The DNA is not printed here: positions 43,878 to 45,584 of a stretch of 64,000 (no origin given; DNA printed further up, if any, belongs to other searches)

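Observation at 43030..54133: AraC-linked ten-gene carbohydrate locus with an enzyme combination I cannot map to a described pathway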

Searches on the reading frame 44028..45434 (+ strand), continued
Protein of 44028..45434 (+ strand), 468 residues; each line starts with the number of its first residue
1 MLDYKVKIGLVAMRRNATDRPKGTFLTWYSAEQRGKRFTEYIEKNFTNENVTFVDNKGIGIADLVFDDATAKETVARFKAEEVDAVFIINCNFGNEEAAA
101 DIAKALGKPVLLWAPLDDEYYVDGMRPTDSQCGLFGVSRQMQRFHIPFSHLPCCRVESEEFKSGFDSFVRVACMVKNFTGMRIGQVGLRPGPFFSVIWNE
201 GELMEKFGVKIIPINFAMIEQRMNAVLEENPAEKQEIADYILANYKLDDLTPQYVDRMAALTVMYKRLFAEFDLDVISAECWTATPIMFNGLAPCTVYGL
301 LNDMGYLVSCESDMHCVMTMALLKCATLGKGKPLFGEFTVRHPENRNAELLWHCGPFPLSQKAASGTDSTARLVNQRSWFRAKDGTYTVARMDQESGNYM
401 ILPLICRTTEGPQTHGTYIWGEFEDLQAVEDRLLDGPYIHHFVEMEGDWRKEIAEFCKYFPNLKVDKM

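Call 42: search_protein_families(library=ncbifam, proteins=[L028:18074-18928:+, L069:16539-17711:+, L025:8104-8961:+, L046:9214-10239:+, L069:7954-9300:+, L069:9314-9988:+, L069:3876-5276:+, L069:11421-12554:+], max_evalue=0.01)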
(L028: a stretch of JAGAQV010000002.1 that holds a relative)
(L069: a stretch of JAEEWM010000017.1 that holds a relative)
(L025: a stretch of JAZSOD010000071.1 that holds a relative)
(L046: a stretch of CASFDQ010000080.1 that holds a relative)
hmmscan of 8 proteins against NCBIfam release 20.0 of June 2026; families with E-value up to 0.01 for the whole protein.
L028:18074-18928:+ (284 aa): 7 families
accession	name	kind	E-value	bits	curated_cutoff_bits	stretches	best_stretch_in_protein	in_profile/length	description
TIGR00502.1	nagB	equivalog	2.8e-30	105.5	236.9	1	21-280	3-253/259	glucosamine-6-phosphate deaminase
NF001684.0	PRK00443.1-4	subfamily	4e-24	85.6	326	1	59-266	39-232/260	glucosamine-6-phosphate deaminase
NF002557.0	PRK02122.1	subfamily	1.1e-22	80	384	1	16-270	26-270/653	glucosamine-6-phosphate deaminase-like protein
NF001685.0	PRK00443.1-5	equivalog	1.5e-21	76.8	513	1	50-271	33-243/266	glucosamine-6-phosphate deaminase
NF009022.0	PRK12358.1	equivalog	7.8e-19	68.1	247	1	59-267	39-229/239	glucosamine-6-phosphate deaminase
NF001682.0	PRK00443.1-1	equivalog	4.3e-15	55.8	528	1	40-269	18-228/262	glucosamine-6-phosphate deaminase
NF007291.0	PRK09762.1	equivalog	9.8e-12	45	271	1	59-262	42-228/236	galactosamine-6-phosphate isomerase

L069:16539-17711:+ (390 aa): 64 families (the best 25 are shown)
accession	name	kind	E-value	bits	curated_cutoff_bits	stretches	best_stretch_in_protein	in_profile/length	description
TIGR00221.1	nagA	equivalog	2.2e-76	257.3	225.65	1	3-387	6-380/380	N-acetylglucosamine-6-phosphate deacetylase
NF008371.0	PRK11170.1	equivalog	1.8e-52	178.6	483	1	3-389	3-379/382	N-acetylglucosamine-6-phosphate deacetylase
TIGR03178.1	allantoinase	equivalog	1.5e-17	63.5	357.85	2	3-94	3-89/441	allantoinase AllB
NF011990.0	PRK15446.2-6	subfamily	1.8e-17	63.2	233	2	2-60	3-64/390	alpha-D-ribose 1-methylphosphonate 5-triphosphate diphosphatase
TIGR01975.1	isoAsp_dipep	equivalog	4.1e-14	52.6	331.25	2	332-390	319-377/389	beta-aspartyl-peptidase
NF004839.0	PRK06189.1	equivalog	4.4e-14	52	631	2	3-61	6-62/451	allantoinase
TIGR02318.1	phosphono_phnM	equivalog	7.6e-14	51.4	390.55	2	4-59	2-54/376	phosphonate metabolism protein PhnM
NF006689.0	PRK09237.1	equivalog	1.8e-13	49.8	371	2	4-61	7-65/383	amidohydrolase/deacetylase family metallohydrolase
NF011987.0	PRK15446.2-3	subfamily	2.5e-13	49.6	253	2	326-383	317-377/395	alpha-D-ribose 1-methylphosphonate 5-triphosphate diphosphatase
NF006560.0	PRK09061.1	subfamily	1.5e-12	46.6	340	2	3-62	29-87/517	amidohydrolase family protein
NF009060.0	PRK12394.1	equivalog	2.4e-12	46.3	442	2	312-373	277-338/381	metallo-dependent hydrolase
TIGR02033.1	D-hydantoinase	equivalog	5e-11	42.2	393.25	1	3-96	2-93/454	dihydropyrimidinase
NF009941.0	PRK13404.1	subfamily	5.8e-11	41.7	647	2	2-61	6-62/478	dihydropyrimidinase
TIGR00857.1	pyrC_multi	subfamily_domain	7.7e-11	41.6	279.05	2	18-92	6-75/412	dihydroorotase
NF011989.0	PRK15446.2-5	equivalog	1.4e-10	40.5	565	1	3-60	5-61/385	alpha-D-ribose 1-methylphosphonate 5-triphosphate diphosphatase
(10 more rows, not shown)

L025:8104-8961:+ (285 aa): 1 family
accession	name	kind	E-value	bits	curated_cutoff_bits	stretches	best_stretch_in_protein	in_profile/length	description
NF011719.0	PRK15172.1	equivalog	8.9e-06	25.3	251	1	3-144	11-162/300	aldose-1-epimerase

L046:9214-10239:+ (341 aa): 2 families
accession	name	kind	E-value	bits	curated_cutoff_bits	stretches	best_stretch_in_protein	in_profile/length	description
TIGR00218.1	manA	equivalog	1e-23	84.1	116.2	2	115-333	145-352/359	mannose-6-phosphate isomerase, class I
NF011710.0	PRK15131.1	equivalog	2e-05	23.7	571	0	63-118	55-109/391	mannose-6-phosphate isomerase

L069:7954-9300:+ (448 aa): 2 families
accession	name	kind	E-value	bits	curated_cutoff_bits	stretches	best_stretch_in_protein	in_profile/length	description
NF048012.1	SlpQosIsomSftI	equivalog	3.1e-12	46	700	1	77-447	75-440/443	sulfoquinovose isomerase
NF002795.0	PRK02929.1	equivalog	1.9e-06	26.9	622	1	132-269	147-291/499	L-arabinose isomerase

L069:9314-9988:+ (224 aa): 11 families
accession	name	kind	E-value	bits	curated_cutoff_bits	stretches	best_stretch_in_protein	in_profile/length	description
TIGR00875.1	fsa_talC_mipB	equivalog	2.7e-70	236.1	245.95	1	1-214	1-211/213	fructose-6-phosphate aldolase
NF009296.0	PRK12653.1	subfamily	1.1e-67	228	306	1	1-220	1-219/220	fructose-6-phosphate aldolase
NF009299.0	PRK12656.1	equivalog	4.7e-63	212.7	214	1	1-221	1-222/222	fructose-6-phosphate aldolase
TIGR00874.1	talAB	equivalog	2e-15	57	396.2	1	83-195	127-250/317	transaldolase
NF009001.0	PRK12346.1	subfamily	1.8e-13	50.7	439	1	87-195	132-251/316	transaldolase A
NF008965.0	PRK12309.1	equivalog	1.3e-11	44.1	550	1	84-195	134-256/392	transaldolase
TIGR02134.1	transald_staph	equivalog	1.9e-09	37.6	281.95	1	5-195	10-206/236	transaldolase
NF002881.0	PRK03343.1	subfamily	8.6e-06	25.1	367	1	65-124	119-179/370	transaldolase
NF003026.0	PRK03903.1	equivalog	1.7e-05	24.2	344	1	64-124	106-166/323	transaldolase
TIGR00876.1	tal_mycobact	equivalog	0.00044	19.7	233.75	1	63-118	106-162/350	transaldolase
NF002231.0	PRK01130.1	subfamily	0.004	16.2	189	1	106-191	128-213/230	putative N-acetylmannosamine-6-phosphate 2-epimerase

L069:3876-5276:+ (466 aa): 12 families
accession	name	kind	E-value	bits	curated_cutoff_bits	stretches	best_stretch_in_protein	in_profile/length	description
TIGR01312.1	XylB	equivalog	1.3e-92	310.8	380.25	1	5-453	1-471/481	xylulokinase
TIGR01314.1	gntK_FGGY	equivalog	1e-63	215.7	648.55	1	3-449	1-474/505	gluconokinase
TIGR01311.1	glycerol_kin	equivalog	3.7e-57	193.7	590.35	1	2-449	1-475/496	glycerol kinase GlpK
NF000756.0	PRK00047.1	subfamily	1e-51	175.8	498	1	2-449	5-476/502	glycerol kinase GlpK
NF008187.0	PRK10939.1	equivalog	1.4e-51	175.7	528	1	1-450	3-485/521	autoinducer-2 kinase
NF011601.0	PRK15027.1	equivalog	4e-49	167.3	912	1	5-423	3-435/484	xylulokinase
TIGR02628.1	fuculo_kin_coli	equivalog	3.5e-37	128.5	470.9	2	7-216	6-220/465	L-fuculokinase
TIGR01315.1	5C_CHO_kinase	subfamily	6.6e-31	107.6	408.7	2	4-195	2-207/541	FGGY family pentulose kinase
NF003154.0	PRK04123.1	equivalog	3.8e-30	105.1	428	2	301-451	365-523/554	ribulokinase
TIGR02627.1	rhamnulo_kin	equivalog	6.6e-23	81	527.95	1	61-229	63-235/454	rhamnulokinase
TIGR01234.1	L-ribulokinase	equivalog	2.7e-21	75.9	583.25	2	305-457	362-518/536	ribulokinase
NF007925.0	PRK10640.1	equivalog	8.6e-21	73.9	639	1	57-220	64-232/489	rhamnulokinase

L069:11421-12554:+ (377 aa): 30 families (the best 25 are shown)
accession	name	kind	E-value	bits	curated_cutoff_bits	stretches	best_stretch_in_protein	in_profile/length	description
TIGR01910.1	DapE-ArgE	subfamily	9.6e-24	84.3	217.6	1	20-362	3-368/373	ArgE/DapE family deacylase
NF005602.0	PRK07338.1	equivalog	5.1e-23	81.3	357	1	74-361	97-385/409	hydrolase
TIGR01900.1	dapE-gram_pos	equivalog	9.9e-20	70.7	304.2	1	16-369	4-347/351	succinyl-diaminopimelate desuccinylase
TIGR01892.1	AcOrn-deacetyl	equivalog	9.3e-19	67.7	297.7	1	32-368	16-361/365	acetylornithine deacetylase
NF004788.0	PRK06133.1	subfamily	1.7e-15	56.9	349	1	50-367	86-405/417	glutamate carboxypeptidase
NF006365.0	PRK08588.1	subfamily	5.5e-14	52.3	289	1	19-356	11-361/383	succinyl-diaminopimelate desuccinylase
NF005710.0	PRK07522.1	subfamily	6.4e-14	51.9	412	1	19-373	12-386/391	acetylornithine deacetylase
NF006399.0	PRK08651.1-2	equivalog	9.9e-13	47.8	381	2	16-217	5-216/405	succinyl-diaminopimelate desuccinylase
NF006404.0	PRK08652.1-2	equivalog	1.7e-12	46.9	348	1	19-362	5-315/332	acetylornithine deacetylase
TIGR01883.1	PepT-like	hypoth_equivalog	3.3e-12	46.1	274.25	1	17-371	2-359/361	peptidase T-like protein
NF006402.0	PRK08651.1-5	equivalog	1e-11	44.4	369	1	27-362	15-354/369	succinyl-diaminopimelate desuccinylase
TIGR01891.1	amidohydrolases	subfamily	9.5e-11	41.4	153.75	1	181-332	173-328/366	amidohydrolase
NF009555.0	PRK13004.1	equivalog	3.7e-10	39.2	321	1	5-257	5-264/399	YgeY family selenium metabolism-linked hydrolase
TIGR01902.1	dapE-lys-deAc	subfamily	1.2e-09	37.9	163.1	1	19-375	1-337/340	N-acetyl-ornithine/N-acetyl-lysine deacetylase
NF003474.0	PRK05111.1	equivalog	1.5e-09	37.2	460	1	42-374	40-379/383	acetylornithine deacetylase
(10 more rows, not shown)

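Call 43: search_solved_structures(query=A1, max_evalue=10)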
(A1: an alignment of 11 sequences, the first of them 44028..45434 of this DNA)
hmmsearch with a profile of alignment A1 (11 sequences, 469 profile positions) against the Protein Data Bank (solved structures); distinct sequences matched with E-value up to 10: 2.
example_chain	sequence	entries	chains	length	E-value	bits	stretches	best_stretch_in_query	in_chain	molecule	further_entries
8ju8_A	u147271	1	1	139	0.046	16.1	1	64-115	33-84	de novo designed protein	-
3m2p_A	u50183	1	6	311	0.21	13.9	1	29-109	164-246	UDP-N-acetylglucosamine 4-epimerase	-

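Call 48: predict_structure(alignment_id=A1)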
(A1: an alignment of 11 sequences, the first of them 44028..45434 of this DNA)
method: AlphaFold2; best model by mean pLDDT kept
length: 468 residues; sequences in the alignment: 11
mean_pLDDT: 66.2   pTM: 0.76
mean pLDDT of the five models: 66.2, 65.0, 60.3, 45.5, 42.9
residues with pLDDT >= 90: 72; 70-90: 173; 50-70: 73; < 50: 150
segments of 3 or more residues with pLDDT < 50: 16-28, 119-131, 188-198, 332-400, 402-430, 432-444
pLDDT, mean of each block of 10 residues (from residue 1): 92 61 46 78 93 86 79 93 91 68 89 68 46 64 78 82 92 91 71 41 74 76 84 91 69 82 90 85 56 66 77 67 81 43 33 35 35 29 35 44 43 32 45 43 57 75 54
secondary structure, 60 per line:
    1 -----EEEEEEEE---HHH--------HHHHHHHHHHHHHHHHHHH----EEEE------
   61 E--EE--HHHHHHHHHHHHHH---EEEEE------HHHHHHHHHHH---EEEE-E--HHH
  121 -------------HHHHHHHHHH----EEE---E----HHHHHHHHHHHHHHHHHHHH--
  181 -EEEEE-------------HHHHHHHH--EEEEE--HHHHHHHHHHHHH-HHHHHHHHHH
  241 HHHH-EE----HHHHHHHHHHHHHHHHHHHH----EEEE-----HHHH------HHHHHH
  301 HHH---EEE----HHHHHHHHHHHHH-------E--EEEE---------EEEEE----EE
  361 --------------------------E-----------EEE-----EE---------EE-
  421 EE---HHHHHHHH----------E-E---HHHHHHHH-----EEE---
elements in order: E6-13 H28-46 E51-54 H68-81 E85-89 H96-106 E110-113 H134-143 E148-150 H159-178 E182-186 H200-207 E210-214 H217-229 H231-244 H252-271 E276-279 H285-288 H295-303 E307-309 H314-326 E337-340 E350-354 E399-401 H426-433 H450-457 E463-465

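Call 50: fold_search(model_id=the predicted structure, library=pdb)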
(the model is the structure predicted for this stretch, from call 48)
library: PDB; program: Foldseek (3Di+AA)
matches with E <= 10: 1334; with E <= 0.001: 48
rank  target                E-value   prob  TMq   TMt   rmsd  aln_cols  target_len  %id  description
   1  7cyy_E                1.8e-15  1.00  0.72  0.68   6.6       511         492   12  Crystal structure of Arabinose isomerase from hybrid AI8 with Adonitol (released 2021-09-08)
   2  7cyy_A                1.9e-15  1.00  0.70  0.67   6.7       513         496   13  Crystal structure of Arabinose isomerase from hybrid AI8 with Adonitol (released 2021-09-08)
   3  7cyy_B                2.7e-15  1.00  0.72  0.69   6.1       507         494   14  Crystal structure of Arabinose isomerase from hybrid AI8 with Adonitol (released 2021-09-08)
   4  7cx7_F                2.7e-15  1.00  0.71  0.68   6.7       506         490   13  Crystal structure of Arabinose isomerase from hybrid AI8 (released 2021-09-01)
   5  7cx7_A                4.2e-15  1.00  0.71  0.68   6.6       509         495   12  Crystal structure of Arabinose isomerase from hybrid AI8 (released 2021-09-01)
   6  7cyy_C                5.4e-15  1.00  0.71  0.67   6.5       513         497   12  Crystal structure of Arabinose isomerase from hybrid AI8 with Adonitol (released 2021-09-08)
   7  7ch3_B                5.7e-15  1.00  0.70  0.67   6.4       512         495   12  Crystal structure of Arabinose isomerase from hyper thermophilic bacterium Thermotoga maritima (TMAI) triple mutant (K (released 2021-10-20)
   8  7cwv_D                6.0e-15  1.00  0.71  0.68   6.9       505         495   11  Crystal structure of Arabinose isomerase from hyper thermophilic bacterium Thermotoga maritima (TMAI) wt (released 2021-09-01)
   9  4f2d_A                7.6e-15  1.00  0.72  0.68   6.7       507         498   12  Crystal Structure of Escherichia coli L-arabinose Isomerase (ECAI) complexed with Ribitol (released 2012-05-30)
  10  7chl_A                8.5e-15  1.00  0.71  0.67   6.9       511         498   12  Crystal structure of hybrid Arabinose isomerase AI-10 (released 2021-10-20)
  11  7cxo_B                9.0e-15  1.00  0.71  0.68   6.7       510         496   10  Crystal structure of Arabinose isomerase from hybrid AI10 (released 2021-09-08)
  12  2ajt_A                9.0e-15  1.00  0.69  0.66   7.0       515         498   13  Crystal structure of L-Arabinose Isomerase from E.coli (released 2005-08-16)
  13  4r1q_B                1.8e-14  1.00  0.71  0.67   6.6       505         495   11  Crystal Structure of Thermophilic Geobacillus kaustophilus L-Arabinose isomerase in complex with L-arabitol (released 2015-08-12)
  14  7cwv_A                2.3e-14  1.00  0.72  0.69   6.5       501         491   12  Crystal structure of Arabinose isomerase from hyper thermophilic bacterium Thermotoga maritima (TMAI) wt (released 2021-09-01)
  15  7cyy_F                3.7e-14  1.00  0.72  0.69   6.9       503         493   13  Crystal structure of Arabinose isomerase from hybrid AI8 with Adonitol (released 2021-09-08)
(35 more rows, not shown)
